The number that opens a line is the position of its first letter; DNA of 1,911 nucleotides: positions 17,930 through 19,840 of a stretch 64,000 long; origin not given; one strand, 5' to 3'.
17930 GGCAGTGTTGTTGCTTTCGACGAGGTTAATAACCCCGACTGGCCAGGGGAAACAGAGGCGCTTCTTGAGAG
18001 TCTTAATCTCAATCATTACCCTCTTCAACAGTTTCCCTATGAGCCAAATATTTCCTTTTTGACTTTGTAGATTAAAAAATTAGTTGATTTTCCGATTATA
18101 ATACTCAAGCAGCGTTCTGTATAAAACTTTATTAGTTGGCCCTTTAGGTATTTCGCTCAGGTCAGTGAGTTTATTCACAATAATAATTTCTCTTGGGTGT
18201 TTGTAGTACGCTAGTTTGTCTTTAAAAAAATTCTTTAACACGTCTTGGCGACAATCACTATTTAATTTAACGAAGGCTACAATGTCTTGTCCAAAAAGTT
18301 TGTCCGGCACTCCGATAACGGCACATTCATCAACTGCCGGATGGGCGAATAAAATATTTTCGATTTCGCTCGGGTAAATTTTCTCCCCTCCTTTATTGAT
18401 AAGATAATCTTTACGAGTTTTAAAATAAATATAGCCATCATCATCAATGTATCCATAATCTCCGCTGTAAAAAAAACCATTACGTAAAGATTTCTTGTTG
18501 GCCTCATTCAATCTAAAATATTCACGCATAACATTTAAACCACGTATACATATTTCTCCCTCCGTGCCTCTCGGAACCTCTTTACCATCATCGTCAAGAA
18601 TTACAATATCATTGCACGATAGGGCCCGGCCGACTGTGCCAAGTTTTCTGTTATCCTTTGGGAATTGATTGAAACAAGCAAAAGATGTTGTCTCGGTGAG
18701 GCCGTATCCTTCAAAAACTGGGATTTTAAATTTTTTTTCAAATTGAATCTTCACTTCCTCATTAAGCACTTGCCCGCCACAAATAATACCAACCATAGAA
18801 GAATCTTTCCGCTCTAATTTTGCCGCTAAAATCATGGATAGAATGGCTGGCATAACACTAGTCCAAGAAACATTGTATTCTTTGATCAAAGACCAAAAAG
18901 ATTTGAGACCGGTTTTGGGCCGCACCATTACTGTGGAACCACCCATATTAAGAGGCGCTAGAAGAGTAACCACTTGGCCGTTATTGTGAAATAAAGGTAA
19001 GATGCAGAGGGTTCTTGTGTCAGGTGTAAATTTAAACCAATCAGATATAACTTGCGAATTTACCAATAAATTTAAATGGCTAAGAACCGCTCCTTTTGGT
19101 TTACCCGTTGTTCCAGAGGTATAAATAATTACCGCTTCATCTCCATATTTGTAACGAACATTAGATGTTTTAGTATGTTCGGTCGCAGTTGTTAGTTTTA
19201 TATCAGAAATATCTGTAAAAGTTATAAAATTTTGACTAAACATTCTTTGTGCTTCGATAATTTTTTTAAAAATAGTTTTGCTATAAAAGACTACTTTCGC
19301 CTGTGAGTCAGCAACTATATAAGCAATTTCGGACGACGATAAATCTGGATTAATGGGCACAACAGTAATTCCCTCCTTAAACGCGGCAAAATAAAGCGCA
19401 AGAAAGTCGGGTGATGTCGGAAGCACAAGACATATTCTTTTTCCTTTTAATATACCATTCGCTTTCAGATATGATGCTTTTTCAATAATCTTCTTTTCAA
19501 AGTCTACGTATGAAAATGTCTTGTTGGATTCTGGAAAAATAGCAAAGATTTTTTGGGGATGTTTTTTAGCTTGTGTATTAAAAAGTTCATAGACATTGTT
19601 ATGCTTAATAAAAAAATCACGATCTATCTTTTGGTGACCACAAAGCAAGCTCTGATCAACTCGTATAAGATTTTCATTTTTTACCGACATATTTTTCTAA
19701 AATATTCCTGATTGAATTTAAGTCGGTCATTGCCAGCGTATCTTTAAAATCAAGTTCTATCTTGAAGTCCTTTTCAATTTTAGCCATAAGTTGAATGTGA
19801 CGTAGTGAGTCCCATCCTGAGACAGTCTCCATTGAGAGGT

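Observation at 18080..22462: Self-contained carrier-protein acylation operon (AcpS, aminotransferase, D-2-hydroxyacid dehydrogenase, ACP, adenylating ligase) inside the glycan island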

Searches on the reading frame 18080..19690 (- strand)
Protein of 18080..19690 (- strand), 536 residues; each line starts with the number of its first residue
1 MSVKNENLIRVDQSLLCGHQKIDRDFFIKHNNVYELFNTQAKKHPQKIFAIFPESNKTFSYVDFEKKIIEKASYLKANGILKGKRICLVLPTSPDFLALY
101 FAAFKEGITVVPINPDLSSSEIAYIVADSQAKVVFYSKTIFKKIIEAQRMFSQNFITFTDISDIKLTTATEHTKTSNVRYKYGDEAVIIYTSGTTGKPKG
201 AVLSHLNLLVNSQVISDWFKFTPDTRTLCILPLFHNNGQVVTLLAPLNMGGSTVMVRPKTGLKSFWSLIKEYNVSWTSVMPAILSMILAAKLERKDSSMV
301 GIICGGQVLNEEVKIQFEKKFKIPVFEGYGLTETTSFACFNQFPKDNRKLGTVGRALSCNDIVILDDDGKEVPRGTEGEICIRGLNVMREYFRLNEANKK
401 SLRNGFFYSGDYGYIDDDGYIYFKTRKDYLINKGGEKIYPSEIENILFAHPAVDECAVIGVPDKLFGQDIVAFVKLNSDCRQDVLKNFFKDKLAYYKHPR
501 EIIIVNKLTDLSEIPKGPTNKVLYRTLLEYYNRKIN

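Call 3: search_protein_families(library=pfam, proteins=[window:18080-19690:-], max_evalue=0.01)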
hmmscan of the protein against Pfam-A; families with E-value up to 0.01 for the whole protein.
window:18080-19690:- (536 aa): 2 families
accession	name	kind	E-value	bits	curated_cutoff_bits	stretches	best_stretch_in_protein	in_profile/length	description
PF00501.34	AMP-binding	-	1.5e-87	294.3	29.9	1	37-392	1-384/384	AMP-binding enzyme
PF13193.12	AMP-binding_C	-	9.7e-17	62.1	24.5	1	442-508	1-69/76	AMP-binding enzyme C-terminal domain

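Call 4: search_protein_families(library=ncbifam, proteins=[window:18080-19690:-], max_evalue=0.01)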
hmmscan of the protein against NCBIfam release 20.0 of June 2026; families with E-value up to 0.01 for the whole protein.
window:18080-19690:- (536 aa): 109 families (the best 25 are shown)
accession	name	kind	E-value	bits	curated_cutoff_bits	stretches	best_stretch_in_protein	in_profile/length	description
NF004837.0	PRK06187.1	subfamily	4.6e-117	391.4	476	1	30-533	7-524/531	long-chain-fatty-acid--CoA ligase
NF006181.0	PRK08314.1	subfamily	1.6e-92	310.6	705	2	168-532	188-555/563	long-chain-fatty-acid--CoA ligase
NF052269.1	Staph_lig_FadD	equivalog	2e-90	303.5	650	1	35-526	4-488/499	long-chain-fatty-acid--CoA ligase FadD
NF002966.0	PRK03640.1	equivalog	4.5e-84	282.8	556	1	38-509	9-464/483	o-succinylbenzoate--CoA ligase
TIGR01923.1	menE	equivalog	9.1e-84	281.8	330.15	1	60-510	1-431/442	o-succinylbenzoate--CoA ligase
NF005702.0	PRK07514.1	subfamily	2.7e-83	280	558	1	30-508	2-483/506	malonyl-CoA synthase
NF005714.0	PRK07529.1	subfamily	4.4e-83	279.7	632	2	166-508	201-559/640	acyl-CoA synthetase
NF006182.0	PRK08316.1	subfamily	5.9e-81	272.5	663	1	30-533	10-519/523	fatty acyl-CoA synthetase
NF005947.1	PRK08008.1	equivalog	9.7e-81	271.9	651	1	30-508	6-504/518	crotonobetaine/carnitine-CoA ligase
NF009233.0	PRK12583.1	subfamily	1.9e-80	270.9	832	2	142-508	160-533/558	fatty acid CoA ligase family protein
NF004114.0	PRK05605.1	equivalog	8.5e-79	265.4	766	2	152-509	192-553/575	long-chain-fatty-acid--CoA ligase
NF004511.1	PRK05852.1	equivalog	1.6e-75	254.7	650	1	34-508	2-487/505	FadD7 family fatty acid--CoA ligase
NF005307.0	PRK06839.1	equivalog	3.6e-75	253.5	748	1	38-528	9-490/496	o-succinylbenzoate--CoA ligase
NF004797.0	PRK06145.1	equivalog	1.3e-74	251.4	850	1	40-532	11-496/499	acyl-CoA synthetase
NF005676.0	PRK07470.1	equivalog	1.1e-72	245.3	774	1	31-509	20-513/544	acyl-CoA synthetase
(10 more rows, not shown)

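Call 15: find_encoding_contigs(protein=window:18080-19690:-, flank=10000, max_places=6)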
Protein window:18080-19690:- (536 aa): 8 contigs read that carry it; 4 places shown.
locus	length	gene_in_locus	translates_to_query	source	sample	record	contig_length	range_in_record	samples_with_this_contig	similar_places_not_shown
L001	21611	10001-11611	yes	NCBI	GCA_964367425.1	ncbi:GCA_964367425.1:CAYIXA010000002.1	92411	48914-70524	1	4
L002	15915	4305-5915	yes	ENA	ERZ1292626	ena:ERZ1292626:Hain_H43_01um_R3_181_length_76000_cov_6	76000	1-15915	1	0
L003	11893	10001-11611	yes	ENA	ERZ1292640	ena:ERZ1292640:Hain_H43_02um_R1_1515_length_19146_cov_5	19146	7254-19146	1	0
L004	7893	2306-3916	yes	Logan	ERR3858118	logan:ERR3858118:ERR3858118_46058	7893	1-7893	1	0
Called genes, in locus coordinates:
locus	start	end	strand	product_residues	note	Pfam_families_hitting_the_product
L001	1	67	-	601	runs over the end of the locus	PF02543:Carbam_trans_N, PF16861:Carbam_trans_C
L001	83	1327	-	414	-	-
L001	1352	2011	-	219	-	PF00117:GATase, PF07685:GATase_3, PF01174:SNO (faint)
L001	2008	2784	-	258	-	PF00977:His_biosynth, PF01207:Dus (weak), PF03060:NMO (faint), PF05690:ThiG (faint)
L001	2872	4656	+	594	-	PF02543:Carbam_trans_N, PF16861:Carbam_trans_C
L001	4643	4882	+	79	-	-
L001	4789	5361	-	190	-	PF00551:Formyl_trans_N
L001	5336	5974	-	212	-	PF02698:DUF218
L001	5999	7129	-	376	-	PF03102:NeuB, PF08666:SAF (weak)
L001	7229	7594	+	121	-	PF01648:ACPS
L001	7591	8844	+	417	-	PF00155:Aminotran_1_2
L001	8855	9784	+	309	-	PF00389:2-Hacid_dh, PF02826:2-Hacid_dh_C, PF03446:NAD_binding_2 (weak)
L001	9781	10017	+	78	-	PF00550:PP-binding (weak)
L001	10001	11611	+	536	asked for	PF00501:AMP-binding, PF13193:AMP-binding_C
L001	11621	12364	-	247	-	PF05711:TylF, PF13578:Methyltransf_24 (weak)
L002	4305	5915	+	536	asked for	PF00501:AMP-binding, PF13193:AMP-binding_C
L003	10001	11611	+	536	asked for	PF00501:AMP-binding, PF13193:AMP-binding_C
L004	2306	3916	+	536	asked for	PF00501:AMP-binding, PF13193:AMP-binding_C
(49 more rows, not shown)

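Call 16: search_solved_structures(query=window:18080-19690:-, max_evalue=1e-20)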
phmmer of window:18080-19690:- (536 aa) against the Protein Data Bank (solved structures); distinct sequences matched with E-value up to 1e-20: 153 (the best 60 are shown).
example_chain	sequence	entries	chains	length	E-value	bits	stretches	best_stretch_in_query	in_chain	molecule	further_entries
3r44_A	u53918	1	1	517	9.6e-68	232.6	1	20-533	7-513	fatty acyl CoA synthetase FADD13 (FATTY-ACYL-CoA SYNTHETASE)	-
5ie0_A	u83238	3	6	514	3.3e-67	230.8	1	38-520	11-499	Oxalate--CoA ligase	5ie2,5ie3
6qjz_A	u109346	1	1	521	3.1e-64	221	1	67-534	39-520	oxalyl CoA-synthetase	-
8aff_A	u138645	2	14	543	1.2e-60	209.1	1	182-530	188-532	Oxalate--CoA ligase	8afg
3a9u_A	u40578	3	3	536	7.5e-60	206.5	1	41-529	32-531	4-coumarate--CoA ligase | 4-coumarate:CoA ligase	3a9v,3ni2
4gxq_A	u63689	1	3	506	1.6e-59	205.4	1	46-509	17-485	Malonyl CoA synthetase, Benzoate-CoA ligase Chimeric protein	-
4gxr_A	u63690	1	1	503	1.5e-56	195.6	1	46-509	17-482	Malonyl CoA synthetase, Benzoate-CoA ligase Chimeric protein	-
5x8f_A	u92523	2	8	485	5.8e-56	193.7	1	40-524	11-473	2-succinylbenzoate--CoA ligase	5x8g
6mfy_A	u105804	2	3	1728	2.1e-55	191.8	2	32-461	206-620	Linear gramicidin synthase subunit A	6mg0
4fuq_A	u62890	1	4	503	2.3e-55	191.7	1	46-517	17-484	Malonyl CoA synthetase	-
6mfz_A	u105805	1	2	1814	2.5e-55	191.6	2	32-461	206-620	Linear gramicidin synthase subunit A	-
9be3_A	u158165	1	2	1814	2.5e-55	191.6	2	32-461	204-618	Linear gramicidin synthase subunit A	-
9be4_A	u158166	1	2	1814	2.5e-55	191.6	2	32-461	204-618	Linear gramicidin synthase subunit A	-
9meh_A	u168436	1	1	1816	2.5e-55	191.6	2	32-461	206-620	Linear gramicidin synthase subunit A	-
4fut_A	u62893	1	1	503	3.6e-55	191.1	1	46-509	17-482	Malonyl CoA synthetase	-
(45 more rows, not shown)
